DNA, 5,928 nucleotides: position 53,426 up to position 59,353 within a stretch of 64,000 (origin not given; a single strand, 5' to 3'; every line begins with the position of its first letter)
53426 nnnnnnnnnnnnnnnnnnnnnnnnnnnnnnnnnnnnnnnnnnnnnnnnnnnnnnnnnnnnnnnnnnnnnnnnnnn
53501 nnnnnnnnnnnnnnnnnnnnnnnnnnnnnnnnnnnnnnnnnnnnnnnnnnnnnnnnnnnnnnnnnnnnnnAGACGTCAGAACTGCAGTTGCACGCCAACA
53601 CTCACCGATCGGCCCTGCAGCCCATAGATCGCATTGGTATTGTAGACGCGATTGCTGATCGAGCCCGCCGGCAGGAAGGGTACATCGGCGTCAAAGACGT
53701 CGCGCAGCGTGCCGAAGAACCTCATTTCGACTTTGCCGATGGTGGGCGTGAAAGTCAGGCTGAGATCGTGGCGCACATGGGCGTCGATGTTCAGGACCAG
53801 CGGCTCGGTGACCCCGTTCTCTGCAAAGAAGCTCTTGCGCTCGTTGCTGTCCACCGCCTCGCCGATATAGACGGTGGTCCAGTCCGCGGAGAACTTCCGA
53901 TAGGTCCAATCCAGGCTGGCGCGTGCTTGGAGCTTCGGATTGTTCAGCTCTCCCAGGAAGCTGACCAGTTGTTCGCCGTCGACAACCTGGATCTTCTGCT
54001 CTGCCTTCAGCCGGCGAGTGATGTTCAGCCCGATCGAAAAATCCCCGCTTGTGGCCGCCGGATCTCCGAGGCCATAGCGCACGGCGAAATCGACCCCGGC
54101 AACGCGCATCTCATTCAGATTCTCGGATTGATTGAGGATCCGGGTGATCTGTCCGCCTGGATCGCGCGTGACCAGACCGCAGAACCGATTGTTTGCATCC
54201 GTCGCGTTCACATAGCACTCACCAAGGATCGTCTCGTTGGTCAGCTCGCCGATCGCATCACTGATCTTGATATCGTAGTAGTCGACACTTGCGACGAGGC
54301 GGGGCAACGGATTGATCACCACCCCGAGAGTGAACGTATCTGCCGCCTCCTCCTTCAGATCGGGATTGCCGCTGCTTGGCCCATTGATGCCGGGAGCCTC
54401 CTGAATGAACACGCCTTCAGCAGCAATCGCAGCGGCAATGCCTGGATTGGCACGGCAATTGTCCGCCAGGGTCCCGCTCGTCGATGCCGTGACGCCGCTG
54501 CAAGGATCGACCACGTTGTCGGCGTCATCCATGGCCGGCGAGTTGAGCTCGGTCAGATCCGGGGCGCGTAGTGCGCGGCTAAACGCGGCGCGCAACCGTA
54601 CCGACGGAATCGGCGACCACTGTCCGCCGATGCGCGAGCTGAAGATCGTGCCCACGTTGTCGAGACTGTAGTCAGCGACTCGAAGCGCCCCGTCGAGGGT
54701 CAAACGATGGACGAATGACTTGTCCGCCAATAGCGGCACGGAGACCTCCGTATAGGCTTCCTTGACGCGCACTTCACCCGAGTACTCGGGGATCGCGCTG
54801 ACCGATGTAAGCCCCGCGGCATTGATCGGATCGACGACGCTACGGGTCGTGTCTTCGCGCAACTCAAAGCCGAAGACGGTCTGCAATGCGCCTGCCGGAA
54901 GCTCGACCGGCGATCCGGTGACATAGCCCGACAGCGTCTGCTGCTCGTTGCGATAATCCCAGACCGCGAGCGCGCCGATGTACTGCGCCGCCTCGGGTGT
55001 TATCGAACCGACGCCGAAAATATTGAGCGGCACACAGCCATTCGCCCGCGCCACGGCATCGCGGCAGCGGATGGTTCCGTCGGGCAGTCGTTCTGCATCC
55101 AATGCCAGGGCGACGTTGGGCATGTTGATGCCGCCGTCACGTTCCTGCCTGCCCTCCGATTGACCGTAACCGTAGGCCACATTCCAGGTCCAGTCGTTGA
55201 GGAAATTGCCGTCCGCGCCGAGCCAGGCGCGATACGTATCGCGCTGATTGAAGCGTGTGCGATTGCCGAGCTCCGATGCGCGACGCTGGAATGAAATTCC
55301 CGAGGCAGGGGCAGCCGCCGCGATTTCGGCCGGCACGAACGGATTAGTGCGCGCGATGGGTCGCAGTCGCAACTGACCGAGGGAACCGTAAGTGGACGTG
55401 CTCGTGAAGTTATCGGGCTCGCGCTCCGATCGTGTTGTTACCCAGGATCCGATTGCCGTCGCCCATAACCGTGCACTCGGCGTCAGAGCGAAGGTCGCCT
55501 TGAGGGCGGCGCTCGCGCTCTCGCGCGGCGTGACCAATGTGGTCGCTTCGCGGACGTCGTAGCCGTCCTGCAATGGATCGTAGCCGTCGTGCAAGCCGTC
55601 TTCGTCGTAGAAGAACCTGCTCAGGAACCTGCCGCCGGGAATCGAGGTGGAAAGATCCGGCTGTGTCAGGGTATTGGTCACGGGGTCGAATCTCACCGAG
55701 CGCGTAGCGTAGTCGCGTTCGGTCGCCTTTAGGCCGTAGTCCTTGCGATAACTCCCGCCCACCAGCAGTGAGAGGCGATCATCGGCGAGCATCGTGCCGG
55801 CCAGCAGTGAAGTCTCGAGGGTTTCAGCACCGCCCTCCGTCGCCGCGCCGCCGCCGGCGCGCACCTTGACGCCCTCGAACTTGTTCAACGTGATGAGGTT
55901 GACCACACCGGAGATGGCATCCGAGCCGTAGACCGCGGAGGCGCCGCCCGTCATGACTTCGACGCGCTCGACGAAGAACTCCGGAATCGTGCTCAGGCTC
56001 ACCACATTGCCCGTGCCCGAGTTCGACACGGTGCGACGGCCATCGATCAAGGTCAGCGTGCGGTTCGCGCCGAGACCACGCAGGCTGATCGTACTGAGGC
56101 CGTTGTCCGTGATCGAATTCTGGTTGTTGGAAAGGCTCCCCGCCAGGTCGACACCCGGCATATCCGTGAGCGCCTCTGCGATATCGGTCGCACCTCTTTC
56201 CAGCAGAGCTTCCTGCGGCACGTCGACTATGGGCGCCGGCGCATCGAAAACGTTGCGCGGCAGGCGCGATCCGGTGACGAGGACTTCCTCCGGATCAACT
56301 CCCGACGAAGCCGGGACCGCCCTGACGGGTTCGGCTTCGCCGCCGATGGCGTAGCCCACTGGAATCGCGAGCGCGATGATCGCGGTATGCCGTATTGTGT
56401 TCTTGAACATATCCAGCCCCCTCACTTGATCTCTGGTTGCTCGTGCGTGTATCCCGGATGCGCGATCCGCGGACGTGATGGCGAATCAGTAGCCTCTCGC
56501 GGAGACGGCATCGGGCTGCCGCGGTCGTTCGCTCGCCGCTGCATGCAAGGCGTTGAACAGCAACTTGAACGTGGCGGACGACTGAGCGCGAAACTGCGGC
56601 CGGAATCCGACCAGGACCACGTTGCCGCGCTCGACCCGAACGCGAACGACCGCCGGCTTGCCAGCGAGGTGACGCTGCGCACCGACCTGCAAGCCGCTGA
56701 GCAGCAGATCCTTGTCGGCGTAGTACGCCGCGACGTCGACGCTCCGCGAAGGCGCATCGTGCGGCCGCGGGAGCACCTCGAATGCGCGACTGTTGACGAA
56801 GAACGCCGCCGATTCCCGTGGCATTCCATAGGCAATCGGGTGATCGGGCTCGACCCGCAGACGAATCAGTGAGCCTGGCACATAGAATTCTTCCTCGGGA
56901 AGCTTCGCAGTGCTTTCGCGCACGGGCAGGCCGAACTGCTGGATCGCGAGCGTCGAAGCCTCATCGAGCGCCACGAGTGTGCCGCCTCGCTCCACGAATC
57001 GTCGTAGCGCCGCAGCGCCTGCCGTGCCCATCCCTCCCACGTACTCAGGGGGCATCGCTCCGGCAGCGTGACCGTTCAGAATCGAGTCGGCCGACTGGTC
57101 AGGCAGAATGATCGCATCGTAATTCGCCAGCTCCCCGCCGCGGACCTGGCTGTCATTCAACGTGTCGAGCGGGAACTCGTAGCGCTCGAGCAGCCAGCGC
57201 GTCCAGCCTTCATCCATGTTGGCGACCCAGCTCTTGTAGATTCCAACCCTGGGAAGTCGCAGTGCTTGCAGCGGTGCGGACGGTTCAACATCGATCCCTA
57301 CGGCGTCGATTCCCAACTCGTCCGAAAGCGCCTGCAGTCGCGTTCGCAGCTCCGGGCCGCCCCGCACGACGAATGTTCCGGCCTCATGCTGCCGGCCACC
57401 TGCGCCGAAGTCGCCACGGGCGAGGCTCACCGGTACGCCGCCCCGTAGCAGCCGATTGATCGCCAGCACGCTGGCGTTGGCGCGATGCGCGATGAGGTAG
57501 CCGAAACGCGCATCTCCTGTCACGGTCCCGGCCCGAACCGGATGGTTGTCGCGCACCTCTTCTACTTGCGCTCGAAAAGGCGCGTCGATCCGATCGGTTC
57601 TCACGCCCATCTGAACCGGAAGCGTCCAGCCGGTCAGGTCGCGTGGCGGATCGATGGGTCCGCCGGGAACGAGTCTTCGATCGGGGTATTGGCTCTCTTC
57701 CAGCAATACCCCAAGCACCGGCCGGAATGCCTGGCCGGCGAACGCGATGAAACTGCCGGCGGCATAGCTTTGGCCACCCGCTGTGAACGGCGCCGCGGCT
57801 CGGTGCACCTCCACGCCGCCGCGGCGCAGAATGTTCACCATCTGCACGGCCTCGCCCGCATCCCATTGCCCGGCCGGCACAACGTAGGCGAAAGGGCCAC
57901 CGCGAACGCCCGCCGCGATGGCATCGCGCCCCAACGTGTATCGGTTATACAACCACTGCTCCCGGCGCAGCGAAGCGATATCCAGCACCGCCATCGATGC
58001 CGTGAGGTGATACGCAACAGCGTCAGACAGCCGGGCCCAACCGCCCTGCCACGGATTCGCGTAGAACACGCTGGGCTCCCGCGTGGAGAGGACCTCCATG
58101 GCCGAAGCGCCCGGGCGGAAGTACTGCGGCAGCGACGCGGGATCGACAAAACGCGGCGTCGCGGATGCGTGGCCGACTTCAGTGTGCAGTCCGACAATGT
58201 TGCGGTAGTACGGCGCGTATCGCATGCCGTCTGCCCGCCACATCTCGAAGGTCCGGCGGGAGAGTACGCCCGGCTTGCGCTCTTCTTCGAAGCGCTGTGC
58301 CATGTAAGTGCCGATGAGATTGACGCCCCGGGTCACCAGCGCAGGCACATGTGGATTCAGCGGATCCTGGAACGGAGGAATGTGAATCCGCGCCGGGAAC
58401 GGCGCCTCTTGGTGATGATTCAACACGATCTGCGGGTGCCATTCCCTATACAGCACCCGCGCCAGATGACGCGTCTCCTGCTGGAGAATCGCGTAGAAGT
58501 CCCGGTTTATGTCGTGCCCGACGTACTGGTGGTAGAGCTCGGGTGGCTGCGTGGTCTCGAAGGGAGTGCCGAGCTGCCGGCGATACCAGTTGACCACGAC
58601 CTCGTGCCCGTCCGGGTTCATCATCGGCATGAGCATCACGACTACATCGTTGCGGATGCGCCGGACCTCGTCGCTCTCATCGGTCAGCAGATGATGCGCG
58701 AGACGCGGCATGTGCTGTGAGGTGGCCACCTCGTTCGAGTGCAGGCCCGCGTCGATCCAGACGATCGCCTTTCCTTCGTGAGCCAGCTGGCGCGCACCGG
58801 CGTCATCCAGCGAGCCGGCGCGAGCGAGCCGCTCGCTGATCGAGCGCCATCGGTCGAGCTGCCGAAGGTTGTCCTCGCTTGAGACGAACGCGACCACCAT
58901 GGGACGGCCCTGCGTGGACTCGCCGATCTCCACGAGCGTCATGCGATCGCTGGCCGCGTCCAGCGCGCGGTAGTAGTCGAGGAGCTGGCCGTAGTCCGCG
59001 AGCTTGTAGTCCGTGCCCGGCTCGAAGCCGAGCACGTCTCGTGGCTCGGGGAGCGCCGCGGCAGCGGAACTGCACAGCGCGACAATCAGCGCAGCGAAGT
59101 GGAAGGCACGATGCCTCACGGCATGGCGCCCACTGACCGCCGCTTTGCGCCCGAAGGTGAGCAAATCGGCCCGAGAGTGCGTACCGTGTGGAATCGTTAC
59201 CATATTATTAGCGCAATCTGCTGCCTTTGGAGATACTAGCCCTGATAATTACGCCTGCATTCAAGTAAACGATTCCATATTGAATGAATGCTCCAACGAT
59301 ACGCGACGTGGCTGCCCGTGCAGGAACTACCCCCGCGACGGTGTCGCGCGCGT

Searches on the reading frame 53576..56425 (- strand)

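Call 61: search_protein_families(library=pfam, proteins=[window:53576-56425:-], max_evalue=0.00001)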
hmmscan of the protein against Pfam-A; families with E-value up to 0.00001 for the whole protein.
window:53576-56425:- (949 aa): 2 families
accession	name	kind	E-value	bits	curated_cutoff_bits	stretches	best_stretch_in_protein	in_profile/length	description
PF00593.30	TonB_dep_Rec_b-barrel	-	1.9e-35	124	27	1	383-895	41-424/436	TonB dependent receptor-like, beta-barrel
PF07715.20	Plug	-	2.5e-22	79.8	23.9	1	60-174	3-107/107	TonB-dependent Receptor Plug Domain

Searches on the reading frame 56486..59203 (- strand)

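Call 61: search_protein_families(library=pfam, proteins=[window:56486-59203:-], max_evalue=0.00001)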
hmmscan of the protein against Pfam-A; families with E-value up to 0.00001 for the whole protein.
window:56486-59203:- (905 aa): 1 family
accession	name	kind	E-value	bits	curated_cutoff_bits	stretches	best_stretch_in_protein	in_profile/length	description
PF00246.29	Peptidase_M14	-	7.9e-25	88.5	21.6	1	77-243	4-140/286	Zinc carboxypeptidase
